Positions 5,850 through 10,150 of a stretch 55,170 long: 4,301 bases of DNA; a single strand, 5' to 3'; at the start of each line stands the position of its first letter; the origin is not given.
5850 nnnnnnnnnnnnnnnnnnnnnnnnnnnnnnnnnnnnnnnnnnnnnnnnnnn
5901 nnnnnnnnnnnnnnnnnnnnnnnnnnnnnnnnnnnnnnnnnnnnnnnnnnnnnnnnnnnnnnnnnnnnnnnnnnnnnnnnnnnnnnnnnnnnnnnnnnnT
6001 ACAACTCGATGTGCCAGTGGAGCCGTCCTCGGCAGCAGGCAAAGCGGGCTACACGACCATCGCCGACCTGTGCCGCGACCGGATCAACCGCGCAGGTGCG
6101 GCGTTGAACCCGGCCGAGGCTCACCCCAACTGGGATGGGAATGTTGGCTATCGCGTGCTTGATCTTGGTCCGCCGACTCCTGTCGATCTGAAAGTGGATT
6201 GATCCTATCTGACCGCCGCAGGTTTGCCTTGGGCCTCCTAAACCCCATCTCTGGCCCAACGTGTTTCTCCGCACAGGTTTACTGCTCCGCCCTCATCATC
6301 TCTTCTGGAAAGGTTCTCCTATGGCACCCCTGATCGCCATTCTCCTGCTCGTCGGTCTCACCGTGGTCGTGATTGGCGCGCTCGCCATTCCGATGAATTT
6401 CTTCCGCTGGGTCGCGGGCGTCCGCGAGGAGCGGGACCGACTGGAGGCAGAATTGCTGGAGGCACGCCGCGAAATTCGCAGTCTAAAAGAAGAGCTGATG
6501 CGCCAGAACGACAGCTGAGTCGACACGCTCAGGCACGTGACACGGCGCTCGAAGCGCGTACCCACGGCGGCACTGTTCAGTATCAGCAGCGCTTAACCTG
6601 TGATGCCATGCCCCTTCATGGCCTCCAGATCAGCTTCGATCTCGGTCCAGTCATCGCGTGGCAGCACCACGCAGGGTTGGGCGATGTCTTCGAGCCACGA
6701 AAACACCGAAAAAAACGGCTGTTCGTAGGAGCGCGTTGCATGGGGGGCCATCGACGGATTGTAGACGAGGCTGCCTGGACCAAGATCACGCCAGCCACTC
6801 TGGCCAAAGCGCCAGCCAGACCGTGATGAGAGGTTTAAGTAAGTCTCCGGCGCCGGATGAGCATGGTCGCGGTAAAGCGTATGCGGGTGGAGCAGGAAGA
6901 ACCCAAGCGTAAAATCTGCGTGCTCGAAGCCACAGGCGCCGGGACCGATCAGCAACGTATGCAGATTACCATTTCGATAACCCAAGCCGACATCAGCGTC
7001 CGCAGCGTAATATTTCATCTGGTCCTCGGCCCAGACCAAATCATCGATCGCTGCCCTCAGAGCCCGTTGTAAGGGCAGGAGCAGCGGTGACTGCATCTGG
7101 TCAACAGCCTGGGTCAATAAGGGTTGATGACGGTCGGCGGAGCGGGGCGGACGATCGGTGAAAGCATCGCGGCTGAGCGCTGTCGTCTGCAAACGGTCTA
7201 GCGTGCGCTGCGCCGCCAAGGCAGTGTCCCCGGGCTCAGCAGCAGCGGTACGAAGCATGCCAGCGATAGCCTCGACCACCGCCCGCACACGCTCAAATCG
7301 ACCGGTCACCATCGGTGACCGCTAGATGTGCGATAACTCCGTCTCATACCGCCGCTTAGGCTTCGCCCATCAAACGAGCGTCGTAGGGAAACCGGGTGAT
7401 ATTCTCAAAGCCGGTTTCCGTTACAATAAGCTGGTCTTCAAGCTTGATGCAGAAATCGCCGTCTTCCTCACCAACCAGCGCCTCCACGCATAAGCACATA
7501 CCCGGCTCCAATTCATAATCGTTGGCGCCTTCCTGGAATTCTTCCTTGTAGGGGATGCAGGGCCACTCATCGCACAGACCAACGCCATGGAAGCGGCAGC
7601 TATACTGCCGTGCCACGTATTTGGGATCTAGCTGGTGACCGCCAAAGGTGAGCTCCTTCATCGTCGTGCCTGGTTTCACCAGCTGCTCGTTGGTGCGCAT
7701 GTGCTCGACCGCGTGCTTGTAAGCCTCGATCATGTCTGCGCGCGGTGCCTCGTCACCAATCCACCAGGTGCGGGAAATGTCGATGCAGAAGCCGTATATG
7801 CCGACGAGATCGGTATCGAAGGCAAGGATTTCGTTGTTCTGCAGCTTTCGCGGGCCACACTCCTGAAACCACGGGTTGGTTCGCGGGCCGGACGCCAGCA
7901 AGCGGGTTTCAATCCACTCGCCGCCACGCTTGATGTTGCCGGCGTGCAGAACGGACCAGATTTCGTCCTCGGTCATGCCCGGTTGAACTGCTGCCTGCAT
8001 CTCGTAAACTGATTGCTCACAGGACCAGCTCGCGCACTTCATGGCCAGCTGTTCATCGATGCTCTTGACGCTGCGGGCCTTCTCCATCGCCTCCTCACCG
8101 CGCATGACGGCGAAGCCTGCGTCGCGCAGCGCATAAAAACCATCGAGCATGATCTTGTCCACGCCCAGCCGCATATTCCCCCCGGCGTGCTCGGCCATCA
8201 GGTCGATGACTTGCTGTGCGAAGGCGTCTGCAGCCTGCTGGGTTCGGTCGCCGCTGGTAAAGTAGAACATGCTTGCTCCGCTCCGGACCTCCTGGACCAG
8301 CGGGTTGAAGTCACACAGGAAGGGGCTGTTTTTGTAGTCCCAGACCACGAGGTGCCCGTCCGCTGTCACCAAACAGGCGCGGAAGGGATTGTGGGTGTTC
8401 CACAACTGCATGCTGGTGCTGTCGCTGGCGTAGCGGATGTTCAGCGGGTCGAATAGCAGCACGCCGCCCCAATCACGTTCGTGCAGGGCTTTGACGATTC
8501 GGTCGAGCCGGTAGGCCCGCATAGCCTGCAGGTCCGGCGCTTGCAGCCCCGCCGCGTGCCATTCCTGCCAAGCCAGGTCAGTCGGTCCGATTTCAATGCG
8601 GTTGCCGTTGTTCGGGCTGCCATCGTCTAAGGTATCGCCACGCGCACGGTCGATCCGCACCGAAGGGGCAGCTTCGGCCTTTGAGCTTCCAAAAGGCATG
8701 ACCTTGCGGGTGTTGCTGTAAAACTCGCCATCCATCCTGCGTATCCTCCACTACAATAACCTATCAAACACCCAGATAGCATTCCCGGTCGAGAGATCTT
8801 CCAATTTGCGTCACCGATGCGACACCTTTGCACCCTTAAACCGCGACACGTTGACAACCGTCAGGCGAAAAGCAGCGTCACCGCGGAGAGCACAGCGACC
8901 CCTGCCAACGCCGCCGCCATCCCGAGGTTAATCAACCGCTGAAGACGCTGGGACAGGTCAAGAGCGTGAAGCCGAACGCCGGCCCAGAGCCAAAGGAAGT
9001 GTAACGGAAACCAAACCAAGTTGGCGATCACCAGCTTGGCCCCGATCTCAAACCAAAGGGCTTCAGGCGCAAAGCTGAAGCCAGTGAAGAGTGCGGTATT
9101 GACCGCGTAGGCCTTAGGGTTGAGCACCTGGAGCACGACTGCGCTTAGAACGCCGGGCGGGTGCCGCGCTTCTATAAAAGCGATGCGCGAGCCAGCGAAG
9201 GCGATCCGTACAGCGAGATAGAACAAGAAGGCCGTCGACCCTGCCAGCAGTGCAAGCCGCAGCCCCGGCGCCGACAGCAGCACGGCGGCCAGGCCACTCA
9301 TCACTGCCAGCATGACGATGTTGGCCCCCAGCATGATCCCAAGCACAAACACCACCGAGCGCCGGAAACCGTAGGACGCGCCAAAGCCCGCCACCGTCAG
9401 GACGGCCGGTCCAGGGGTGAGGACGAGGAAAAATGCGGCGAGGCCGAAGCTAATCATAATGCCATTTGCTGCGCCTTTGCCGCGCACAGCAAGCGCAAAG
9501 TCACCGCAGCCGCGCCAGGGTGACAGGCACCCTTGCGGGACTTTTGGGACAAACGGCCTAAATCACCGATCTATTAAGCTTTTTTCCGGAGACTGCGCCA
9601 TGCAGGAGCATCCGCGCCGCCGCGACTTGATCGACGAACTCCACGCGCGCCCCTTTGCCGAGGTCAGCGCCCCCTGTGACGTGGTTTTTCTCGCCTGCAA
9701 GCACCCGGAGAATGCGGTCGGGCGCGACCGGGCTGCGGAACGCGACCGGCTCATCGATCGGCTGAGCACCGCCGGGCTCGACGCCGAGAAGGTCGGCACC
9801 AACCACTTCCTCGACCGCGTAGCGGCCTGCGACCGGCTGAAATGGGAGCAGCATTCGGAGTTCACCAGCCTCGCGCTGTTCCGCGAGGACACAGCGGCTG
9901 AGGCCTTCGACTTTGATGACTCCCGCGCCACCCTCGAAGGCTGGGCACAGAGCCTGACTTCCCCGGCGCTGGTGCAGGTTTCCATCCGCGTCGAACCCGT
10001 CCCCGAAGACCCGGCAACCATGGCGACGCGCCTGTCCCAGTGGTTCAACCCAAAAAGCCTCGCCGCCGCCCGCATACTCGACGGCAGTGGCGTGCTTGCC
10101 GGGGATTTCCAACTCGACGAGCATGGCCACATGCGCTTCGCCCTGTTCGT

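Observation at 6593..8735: Tandem of two unrelated DMSP-lyase families: dddP followed 43 nt later by a DddL-like cupin gene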

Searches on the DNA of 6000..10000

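Call 85: search_rna_families(source=window, start=6000, end=10000, threshold=evalue, max_evalue=1)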
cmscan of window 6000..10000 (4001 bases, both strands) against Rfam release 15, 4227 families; matches with E-value up to 1: 0.
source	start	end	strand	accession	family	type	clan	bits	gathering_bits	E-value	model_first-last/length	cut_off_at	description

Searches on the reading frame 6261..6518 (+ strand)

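Call 4: search_protein_families(library=pfam, proteins=[window:6261-6518:+], max_evalue=0.01)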
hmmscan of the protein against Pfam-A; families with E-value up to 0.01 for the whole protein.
window:6261-6518:+ (85 aa): 0 families

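Call 5: search_protein_families(library=ncbifam, proteins=[window:6261-6518:+], max_evalue=0.01)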
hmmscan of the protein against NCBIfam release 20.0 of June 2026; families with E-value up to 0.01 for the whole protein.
window:6261-6518:+ (85 aa): 2 families
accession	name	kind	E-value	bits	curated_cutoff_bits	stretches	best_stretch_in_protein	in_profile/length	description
NF052432.1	TC0500_fam_Inc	equivalog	0.00017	21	240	1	26-79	68-117/214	TC0500 family inclusion membrane protein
NF040576.1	T2SS_GspM_XpsM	equivalog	0.0083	15.8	60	1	24-77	2-53/180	type II secretion system protein GspM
